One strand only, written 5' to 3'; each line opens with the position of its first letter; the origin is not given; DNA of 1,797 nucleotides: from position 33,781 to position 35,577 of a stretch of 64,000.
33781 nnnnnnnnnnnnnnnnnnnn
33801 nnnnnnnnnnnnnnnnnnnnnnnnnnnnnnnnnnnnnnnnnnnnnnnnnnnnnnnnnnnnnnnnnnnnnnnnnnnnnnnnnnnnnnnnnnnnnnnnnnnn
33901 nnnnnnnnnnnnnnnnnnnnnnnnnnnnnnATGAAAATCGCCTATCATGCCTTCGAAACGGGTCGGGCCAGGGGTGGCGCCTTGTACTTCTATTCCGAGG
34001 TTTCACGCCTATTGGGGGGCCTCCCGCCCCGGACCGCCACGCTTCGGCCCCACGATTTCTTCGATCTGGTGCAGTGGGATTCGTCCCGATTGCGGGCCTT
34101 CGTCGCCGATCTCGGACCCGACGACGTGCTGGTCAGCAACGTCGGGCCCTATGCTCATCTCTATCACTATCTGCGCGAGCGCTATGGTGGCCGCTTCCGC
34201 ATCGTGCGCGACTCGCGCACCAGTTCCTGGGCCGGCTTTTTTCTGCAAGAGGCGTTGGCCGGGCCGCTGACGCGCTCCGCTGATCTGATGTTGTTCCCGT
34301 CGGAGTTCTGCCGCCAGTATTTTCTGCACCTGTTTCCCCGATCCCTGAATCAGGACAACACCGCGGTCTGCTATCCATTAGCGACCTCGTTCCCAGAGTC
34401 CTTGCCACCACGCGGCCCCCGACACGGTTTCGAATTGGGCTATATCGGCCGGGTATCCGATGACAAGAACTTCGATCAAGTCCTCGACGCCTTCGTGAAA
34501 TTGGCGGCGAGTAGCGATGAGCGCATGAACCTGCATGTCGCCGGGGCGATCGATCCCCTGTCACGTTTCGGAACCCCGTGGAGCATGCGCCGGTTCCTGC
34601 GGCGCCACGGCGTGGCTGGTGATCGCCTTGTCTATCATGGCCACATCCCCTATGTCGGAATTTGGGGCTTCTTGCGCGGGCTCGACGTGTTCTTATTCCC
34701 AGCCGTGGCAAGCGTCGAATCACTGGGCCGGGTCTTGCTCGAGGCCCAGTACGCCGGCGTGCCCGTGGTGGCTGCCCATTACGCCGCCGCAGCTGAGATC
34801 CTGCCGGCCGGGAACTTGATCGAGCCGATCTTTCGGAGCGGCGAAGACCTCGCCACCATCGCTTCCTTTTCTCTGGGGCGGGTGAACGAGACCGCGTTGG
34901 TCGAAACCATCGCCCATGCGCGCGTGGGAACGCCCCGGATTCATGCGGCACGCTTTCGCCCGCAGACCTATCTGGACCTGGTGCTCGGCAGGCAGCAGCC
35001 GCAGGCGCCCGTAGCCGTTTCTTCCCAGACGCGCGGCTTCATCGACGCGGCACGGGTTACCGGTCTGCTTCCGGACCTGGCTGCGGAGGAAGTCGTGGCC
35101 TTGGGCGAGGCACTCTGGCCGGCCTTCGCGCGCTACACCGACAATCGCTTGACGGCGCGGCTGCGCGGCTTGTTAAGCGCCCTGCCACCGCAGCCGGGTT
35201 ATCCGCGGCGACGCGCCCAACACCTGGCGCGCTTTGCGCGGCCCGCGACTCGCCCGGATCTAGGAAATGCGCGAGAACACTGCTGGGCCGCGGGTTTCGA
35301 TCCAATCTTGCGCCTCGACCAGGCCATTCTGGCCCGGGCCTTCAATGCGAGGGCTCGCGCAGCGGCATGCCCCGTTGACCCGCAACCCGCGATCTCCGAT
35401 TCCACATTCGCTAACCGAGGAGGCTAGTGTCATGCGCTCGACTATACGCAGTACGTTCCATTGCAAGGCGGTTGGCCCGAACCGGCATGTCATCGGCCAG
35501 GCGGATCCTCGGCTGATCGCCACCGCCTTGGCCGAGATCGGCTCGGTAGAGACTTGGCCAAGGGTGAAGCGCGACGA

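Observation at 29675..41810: Eleven-gene tailoring operon for an unknown modified glycolipid or glycopeptide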

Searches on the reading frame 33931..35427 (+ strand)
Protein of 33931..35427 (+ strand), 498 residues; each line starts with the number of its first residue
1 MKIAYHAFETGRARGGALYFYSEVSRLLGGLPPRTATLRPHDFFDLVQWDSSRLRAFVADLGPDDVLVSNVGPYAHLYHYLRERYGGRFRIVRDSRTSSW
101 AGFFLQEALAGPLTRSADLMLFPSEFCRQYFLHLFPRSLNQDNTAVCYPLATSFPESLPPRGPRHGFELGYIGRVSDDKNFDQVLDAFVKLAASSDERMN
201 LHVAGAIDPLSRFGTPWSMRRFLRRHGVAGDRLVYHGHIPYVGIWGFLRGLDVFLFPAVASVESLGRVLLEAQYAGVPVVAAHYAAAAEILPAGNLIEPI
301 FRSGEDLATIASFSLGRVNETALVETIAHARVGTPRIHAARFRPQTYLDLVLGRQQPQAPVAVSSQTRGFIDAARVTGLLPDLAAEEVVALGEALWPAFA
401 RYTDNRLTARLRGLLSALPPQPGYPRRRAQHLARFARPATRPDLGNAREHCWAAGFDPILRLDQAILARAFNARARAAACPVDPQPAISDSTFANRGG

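Call 7: search_protein_families(library=pfam, proteins=[window:33931-35427:+], max_evalue=0.01)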
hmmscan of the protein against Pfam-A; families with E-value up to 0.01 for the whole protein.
window:33931-35427:+ (498 aa): 2 families
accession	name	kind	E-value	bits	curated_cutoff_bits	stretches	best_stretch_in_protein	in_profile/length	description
PF00534.26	Glycos_transf_1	-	7.7e-15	55.3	26.4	1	169-293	18-133/172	Glycosyl transferases group 1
PF13692.12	Glyco_trans_1_4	-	3.4e-13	50.5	27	1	168-294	3-118/142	Glycosyl transferases group 1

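Call 8: search_protein_families(library=ncbifam, proteins=[window:33931-35427:+], max_evalue=0.01)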
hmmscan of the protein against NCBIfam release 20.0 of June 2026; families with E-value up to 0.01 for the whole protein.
window:33931-35427:+ (498 aa): 5 families
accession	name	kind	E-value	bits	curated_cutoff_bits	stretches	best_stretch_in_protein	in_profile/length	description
NF011726.0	PRK15179.1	equivalog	3.6e-05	22.3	733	1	218-290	562-629/694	Vi polysaccharide biosynthesis protein TviE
TIGR03449.1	mycothiol_MshA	equivalog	6.4e-05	22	462.5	1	169-283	223-334/406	D-inositol-3-phosphate glycosyltransferase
TIGR04047.1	MSMEG_0565_glyc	hypoth_equivalog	0.00026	20.2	259.85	1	172-293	199-317/373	MSMEG_0565 family glycosyltransferase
TIGR03088.1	stp2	hypoth_equivalog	0.00062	18.9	409.05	1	167-294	195-314/374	TIGR03088 family PEP-CTERM/XrtA system glycosyltransferase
NF053787.1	GlcN_PG_synth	equivalog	0.0016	17.3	480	0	261-298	270-309/361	N-acetylglucosaminyl phosphatidylglycerol synthase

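Call 13: find_homologous_proteins(query=window:33931-35427:+, max_evalue=0.00001)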
Query window:33931-35427:+ (498 aa): 42 proteins with E <= 0.00001 among 8000 candidates.
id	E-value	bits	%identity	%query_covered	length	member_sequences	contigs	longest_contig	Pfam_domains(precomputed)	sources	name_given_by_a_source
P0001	1.5e-251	854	100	76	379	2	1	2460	PF00534.27,PF13692.13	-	-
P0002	1.1e-174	600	60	93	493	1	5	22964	PF00534.27,PF13692.13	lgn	-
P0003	3.1e-171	589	60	94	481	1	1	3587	PF00534.27,PF13692.13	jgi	jgi:glycosyltransferase involved in cell wall biosynthesis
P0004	1.9e-169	583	57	94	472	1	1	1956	PF00534.27,PF13692.13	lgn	-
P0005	2.6e-137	477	50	94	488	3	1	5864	PF00534.27,PF13692.13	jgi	-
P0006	1.8e-135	471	53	94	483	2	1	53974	PF00534.27,PF13692.13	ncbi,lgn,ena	-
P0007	1.3e-130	455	50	94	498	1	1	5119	PF00534.27,PF13692.13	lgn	-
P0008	5.4e-128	446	45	95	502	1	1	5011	PF00534.27,PF13692.13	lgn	-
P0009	6.4e-127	443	48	96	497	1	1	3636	PF00534.27,PF13692.13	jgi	jgi:glycosyltransferase involved in cell wall biosynthesis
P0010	1.2e-124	435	45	93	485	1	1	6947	PF00534.27,PF13692.13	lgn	-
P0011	9.4e-124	432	47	93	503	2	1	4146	PF00534.27,PF13692.13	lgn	-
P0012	8.0e-123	429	48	94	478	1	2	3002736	PF00534.27,PF13692.13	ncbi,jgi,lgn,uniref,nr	ncbi:glycosyltransferase family 4 protein [Burkholderia sp. FERM BP-3421]|jgi:glycosyltransferase in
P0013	2.8e-117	411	42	95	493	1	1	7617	PF00534.27,PF13692.13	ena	-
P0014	7.9e-114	400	45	94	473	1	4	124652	PF00534.27,PF13692.13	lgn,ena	-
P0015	4.0e-110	387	44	93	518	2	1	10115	PF00534.27,PF13692.13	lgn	-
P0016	1.2e-106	376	44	93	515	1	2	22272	PF00534.27,PF13692.13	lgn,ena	-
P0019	1.1e-105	373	43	97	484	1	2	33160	PF00534.27,PF13692.13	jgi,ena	-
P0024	9.3e-100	353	44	93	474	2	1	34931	PF00534.27,PF13692.13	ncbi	-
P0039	8.8e-62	228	37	93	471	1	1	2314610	PF00534.27,PF13692.13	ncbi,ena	-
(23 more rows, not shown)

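Call 14: find_encoding_contigs(protein=P0012, flank=10000, max_places=2)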
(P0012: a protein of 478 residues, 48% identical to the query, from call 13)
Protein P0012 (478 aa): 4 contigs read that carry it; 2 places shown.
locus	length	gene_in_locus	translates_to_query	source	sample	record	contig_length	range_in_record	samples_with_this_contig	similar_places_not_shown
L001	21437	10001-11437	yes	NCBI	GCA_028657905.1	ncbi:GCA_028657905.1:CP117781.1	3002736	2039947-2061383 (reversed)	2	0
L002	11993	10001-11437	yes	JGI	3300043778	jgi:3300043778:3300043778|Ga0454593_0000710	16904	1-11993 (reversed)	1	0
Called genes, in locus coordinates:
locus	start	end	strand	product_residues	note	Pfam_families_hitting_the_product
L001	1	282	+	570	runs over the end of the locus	PF00005:ABC_tran, PF02463:SMC_N (faint)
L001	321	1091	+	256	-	PF13640:2OG-FeII_Oxy_3, PF13661:2OG-FeII_Oxy_4 (faint)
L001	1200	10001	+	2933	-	PF00550:PP-binding, PF00109:ketoacyl-synt, PF02801:Ketoacyl-synt_C, PF16197:KAsynt_C_assoc, PF22621:CurL-like_PKS_C, PF00698:Acyl_transf_1, PF00550:PP-binding, PF00202:Aminotran_3, +5 more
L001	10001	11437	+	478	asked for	PF00534:Glycos_transf_1, PF13692:Glyco_trans_1_4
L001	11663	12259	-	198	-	PF00775:Dioxygenase_C (weak)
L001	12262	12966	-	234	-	PF12391:PCDO_beta_N, PF00775:Dioxygenase_C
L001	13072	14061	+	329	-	PF00126:HTH_1, PF03466:LysR_substrate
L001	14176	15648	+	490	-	PF02743:dCache_1, PF22588:dCache_1_like, PF00990:GGDEF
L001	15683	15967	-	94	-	-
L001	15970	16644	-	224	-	PF01596:Methyltransf_3, PF01135:PCMT, PF13578:Methyltransf_24, PF13649:Methyltransf_25 (weak)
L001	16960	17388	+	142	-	PF15656:Tox-HDC (weak)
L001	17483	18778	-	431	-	PF03845:Spore_permease, PF13520:AA_permease_2, PF00324:AA_permease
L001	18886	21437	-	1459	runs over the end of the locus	PF00270:DEAD, PF00271:Helicase_C, PF19306:WHD_Lhr, PF08494:DEAD_assoc, PF23235:WHD_3rd_Lhr, PF23234:WHD_4th_Lhr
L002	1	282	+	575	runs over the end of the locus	PF00005:ABC_tran, PF02463:SMC_N (faint)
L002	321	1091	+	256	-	PF13640:2OG-FeII_Oxy_3, PF13661:2OG-FeII_Oxy_4 (faint)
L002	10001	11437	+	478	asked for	PF00534:Glycos_transf_1, PF13692:Glyco_trans_1_4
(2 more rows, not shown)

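Call 15: find_encoding_contigs(protein=P0002, flank=10000, max_places=2)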
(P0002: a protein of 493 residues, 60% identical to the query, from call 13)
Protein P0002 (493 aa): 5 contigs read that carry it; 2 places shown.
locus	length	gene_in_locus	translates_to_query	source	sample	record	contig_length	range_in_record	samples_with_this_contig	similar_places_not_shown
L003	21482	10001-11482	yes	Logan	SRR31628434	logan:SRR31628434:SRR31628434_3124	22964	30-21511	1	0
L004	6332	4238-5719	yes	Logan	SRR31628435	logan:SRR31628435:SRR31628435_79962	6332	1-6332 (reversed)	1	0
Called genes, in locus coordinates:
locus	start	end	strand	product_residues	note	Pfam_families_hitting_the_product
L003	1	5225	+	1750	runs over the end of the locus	?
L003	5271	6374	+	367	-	PF04055:Radical_SAM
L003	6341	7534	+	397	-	PF01041:DegT_DnrJ_EryC1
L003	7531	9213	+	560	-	PF00664:ABC_membrane, PF00005:ABC_tran, PF02463:SMC_N (faint), PF13304:AAA_21 (faint)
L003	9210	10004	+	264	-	PF01553:Acyltransferase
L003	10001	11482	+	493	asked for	PF00534:Glycos_transf_1, PF13692:Glyco_trans_1_4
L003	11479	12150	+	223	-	PF05118:Asp_Arg_Hydrox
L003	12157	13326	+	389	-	PF13439:Glyco_transf_4, PF13579:Glyco_trans_4_4 (weak), PF20706:GT4-conflict, PF00534:Glycos_transf_1, PF13692:Glyco_trans_1_4, PF13524:Glyco_trans_1_2 (weak)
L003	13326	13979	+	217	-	PF17784:Sulfotransfer_4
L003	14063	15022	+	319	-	PF00487:FA_desaturase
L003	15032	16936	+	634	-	PF13522:GATase_6, PF13537:GATase_7, PF00733:Asn_synthase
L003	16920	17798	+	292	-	PF13641:Glyco_tranf_2_3, PF00535:Glycos_transf_2, PF10111:Glyco_tranf_2_2 (weak)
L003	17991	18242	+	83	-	-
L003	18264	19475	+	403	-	PF19632:DUF6136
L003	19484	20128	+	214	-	PF00005:ABC_tran, PF13304:AAA_21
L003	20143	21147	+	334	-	PF04055:Radical_SAM, PF13186:SPASM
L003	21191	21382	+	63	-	PF03621:MbtH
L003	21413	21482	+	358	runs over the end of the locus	PF25917:BSH_RND (weak), PF25919:BSH_CusB (weak), PF25954:Beta-barrel_RND_2 (weak), PF25989:YknX_C (faint), PF25967:RND-MFP_C (weak)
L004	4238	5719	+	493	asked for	PF00534:Glycos_transf_1, PF13692:Glyco_trans_1_4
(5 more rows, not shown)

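Call 16: find_encoding_contigs(protein=P0006, flank=10000, max_places=2)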
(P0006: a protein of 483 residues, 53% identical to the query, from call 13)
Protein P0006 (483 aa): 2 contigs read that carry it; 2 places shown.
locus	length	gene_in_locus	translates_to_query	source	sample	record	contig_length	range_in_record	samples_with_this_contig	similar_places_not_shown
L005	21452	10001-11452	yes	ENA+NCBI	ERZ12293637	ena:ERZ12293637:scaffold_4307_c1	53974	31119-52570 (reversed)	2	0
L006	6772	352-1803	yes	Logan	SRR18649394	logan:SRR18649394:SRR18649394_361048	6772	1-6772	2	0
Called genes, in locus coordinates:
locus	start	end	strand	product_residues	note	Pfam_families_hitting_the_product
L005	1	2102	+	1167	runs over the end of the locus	?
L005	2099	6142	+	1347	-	PF00668:Condensation, PF00501:AMP-binding, PF13193:AMP-binding_C, PF00550:PP-binding, PF00975:Thioesterase, PF12697:Abhydrolase_6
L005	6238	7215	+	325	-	PF04055:Radical_SAM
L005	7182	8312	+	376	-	PF01041:DegT_DnrJ_EryC1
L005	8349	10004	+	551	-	PF00664:ABC_membrane, PF00005:ABC_tran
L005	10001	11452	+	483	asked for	PF00534:Glycos_transf_1, PF13692:Glyco_trans_1_4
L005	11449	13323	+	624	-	PF05118:Asp_Arg_Hydrox, PF20706:GT4-conflict (weak), PF00534:Glycos_transf_1, PF13692:Glyco_trans_1_4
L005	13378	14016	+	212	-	PF17784:Sulfotransfer_4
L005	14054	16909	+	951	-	PF13522:GATase_6, PF13537:GATase_7, PF00733:Asn_synthase, PF13506:Glyco_transf_21, PF00535:Glycos_transf_2, PF13641:Glyco_tranf_2_3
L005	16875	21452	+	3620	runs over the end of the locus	PF00501:AMP-binding, PF00109:ketoacyl-synt, PF02801:Ketoacyl-synt_C, PF16197:KAsynt_C_assoc, PF22336:RhiE-like_linker, PF22621:CurL-like_PKS_C, PF00698:Acyl_transf_1, PF00550:PP-binding, +9 more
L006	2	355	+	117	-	?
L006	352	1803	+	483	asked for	PF00534:Glycos_transf_1, PF13692:Glyco_trans_1_4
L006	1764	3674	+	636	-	PF05118:Asp_Arg_Hydrox, PF20706:GT4-conflict (weak), PF00534:Glycos_transf_1, PF13692:Glyco_trans_1_4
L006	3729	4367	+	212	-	PF17784:Sulfotransfer_4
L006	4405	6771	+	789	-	?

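Call 19: find_related_loci(query=A1, collection=genome_contigs, flank=10000)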
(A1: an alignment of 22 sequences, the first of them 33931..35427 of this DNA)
Query A1 (498 aa) in genome_contigs; peptide patterns used: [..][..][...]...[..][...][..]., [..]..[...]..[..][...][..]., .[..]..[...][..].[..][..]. (x = any residue, [..] = any of these).
69 stretches matched a pattern; 34 encode a relative of the query (tblastn E <= 1e-3); 31 distinct loci.
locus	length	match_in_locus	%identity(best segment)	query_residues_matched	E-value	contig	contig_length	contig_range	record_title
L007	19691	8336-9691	39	9-465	1e-70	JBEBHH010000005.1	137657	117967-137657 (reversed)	MAG: Gammaproteobacteria bacterium isolate ATF_17 NODE_14_length_137657_cov_8.607278, whole genome shotgun sequence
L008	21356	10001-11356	37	3-458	2e-65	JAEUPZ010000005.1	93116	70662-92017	MAG: Chromatiales bacterium isolate new MAG-238 k141_2612612, whole genome shotgun sequence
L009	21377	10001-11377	37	2-462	2e-62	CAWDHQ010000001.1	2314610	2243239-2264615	MAG: uncultured Gammaproteobacteria bacterium isolate MFD04716.bin.1.291 genome assembly, contig: contig_10971, whole ge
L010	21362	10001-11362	30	1-462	1e-57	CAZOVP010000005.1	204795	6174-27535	MAG TPA_asm: uncultured Fimbriimonadaceae bacterium isolate SRP189682_co1_15 genome assembly, contig: NODE_29_length_204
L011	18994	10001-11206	34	1-401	6e-60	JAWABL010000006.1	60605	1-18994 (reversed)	MAG: Candidatus Woesearchaeota archaeon isolate JZ-4_201808_bins_108 JZ-4_201808_bins_108_scaffold_6, whole genome shotg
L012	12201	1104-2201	37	21-391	6e-57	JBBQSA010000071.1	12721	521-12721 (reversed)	MAG: Gammaproteobacteria bacterium isolate Co_metawrap_1719 Cmw_1719_k141_3210385_length_12721_cov_23.9927, whole genome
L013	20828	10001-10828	35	60-333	1e-45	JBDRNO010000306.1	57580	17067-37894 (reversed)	MAG: Bacteroidota bacterium isolate MEGAHIT-group-1.892 k141_5269636, whole genome shotgun sequence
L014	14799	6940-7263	31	172-289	8e-9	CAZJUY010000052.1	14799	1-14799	MAG TPA_asm: uncultured Chitinophaga sp. isolate SRP287453_co1_11 genome assembly, contig: NODE_7494_length_14799_cov_10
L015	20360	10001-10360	34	169-295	5e-7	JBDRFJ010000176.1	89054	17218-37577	MAG: Pseudomonadota bacterium isolate MEGAHIT-group-1.368 k141_11941916, whole genome shotgun sequence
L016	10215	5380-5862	25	115-294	2e-6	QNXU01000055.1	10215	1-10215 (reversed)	MAG: Bacteroidetes bacterium isolate MAG 90 Ga0232641_1000967, whole genome shotgun sequence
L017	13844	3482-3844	32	169-295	2e-6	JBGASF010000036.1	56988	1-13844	MAG: Polyangia bacterium isolate MAG_MBR_AS.47 MBRAS-47_NODE_36_length_56988_cov_5.430145, whole genome shotgun sequence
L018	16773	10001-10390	31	160-295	2e-6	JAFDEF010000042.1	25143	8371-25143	MAG: Deltaproteobacteria bacterium isolate Meg19_1012_Bin_503 Meg19_1012_Bin_503_scaffold_3982, whole genome shotgun seq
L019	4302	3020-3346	33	156-280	5e-6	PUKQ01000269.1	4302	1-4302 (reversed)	MAG: Syntrophomonadaceae bacterium isolate B1Sed10_75 B1-Sed10-C34456, whole genome shotgun sequence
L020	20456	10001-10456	26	164-309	1e-6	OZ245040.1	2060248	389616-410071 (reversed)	MAG: Nitrosopumilus sp. isolate aa22790b-0d10-49fa-8547-5ba004503ecc genome assembly, chromosome: 1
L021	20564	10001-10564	21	90-294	2e-5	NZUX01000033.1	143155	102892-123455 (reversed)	MAG: Candidatus Neomarinimicrobiota bacterium isolate NAT74 49489, whole genome shotgun sequence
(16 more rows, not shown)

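Call 21: find_encoding_contigs(protein=P0039, flank=10000, max_places=1)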
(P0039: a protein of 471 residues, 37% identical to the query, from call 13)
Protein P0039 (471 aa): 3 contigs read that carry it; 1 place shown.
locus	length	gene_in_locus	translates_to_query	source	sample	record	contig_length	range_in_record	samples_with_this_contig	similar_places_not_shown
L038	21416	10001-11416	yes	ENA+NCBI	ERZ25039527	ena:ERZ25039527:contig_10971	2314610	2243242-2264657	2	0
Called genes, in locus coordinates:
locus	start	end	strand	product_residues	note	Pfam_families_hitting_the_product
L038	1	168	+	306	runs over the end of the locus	PF09296:NUDIX-like, PF09297:Zn_ribbon_NUD (weak), PF00293:NUDIX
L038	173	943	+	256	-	PF05742:TANGO2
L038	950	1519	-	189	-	-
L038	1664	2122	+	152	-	PF01316:Arg_repressor, PF02863:Arg_repressor_C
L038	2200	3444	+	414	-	PF00764:Arginosuc_synth, PF20979:Arginosuc_syn_C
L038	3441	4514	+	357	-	-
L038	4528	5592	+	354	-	PF01118:Semialdhyde_dh, PF22698:Semialdhyde_dhC_1, PF02774:Semialdhyde_dhC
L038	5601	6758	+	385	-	PF00202:Aminotran_3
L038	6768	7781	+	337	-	PF02729:OTCace_N, PF00185:OTCace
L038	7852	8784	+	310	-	PF00696:AA_kinase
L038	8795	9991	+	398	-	PF00206:Lyase_1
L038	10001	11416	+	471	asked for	PF00534:Glycos_transf_1, PF13692:Glyco_trans_1_4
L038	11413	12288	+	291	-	PF00535:Glycos_transf_2, PF13641:Glyco_tranf_2_3, PF13632:Glyco_trans_2_3 (weak)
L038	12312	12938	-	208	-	PF13669:Glyoxalase_4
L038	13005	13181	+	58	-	-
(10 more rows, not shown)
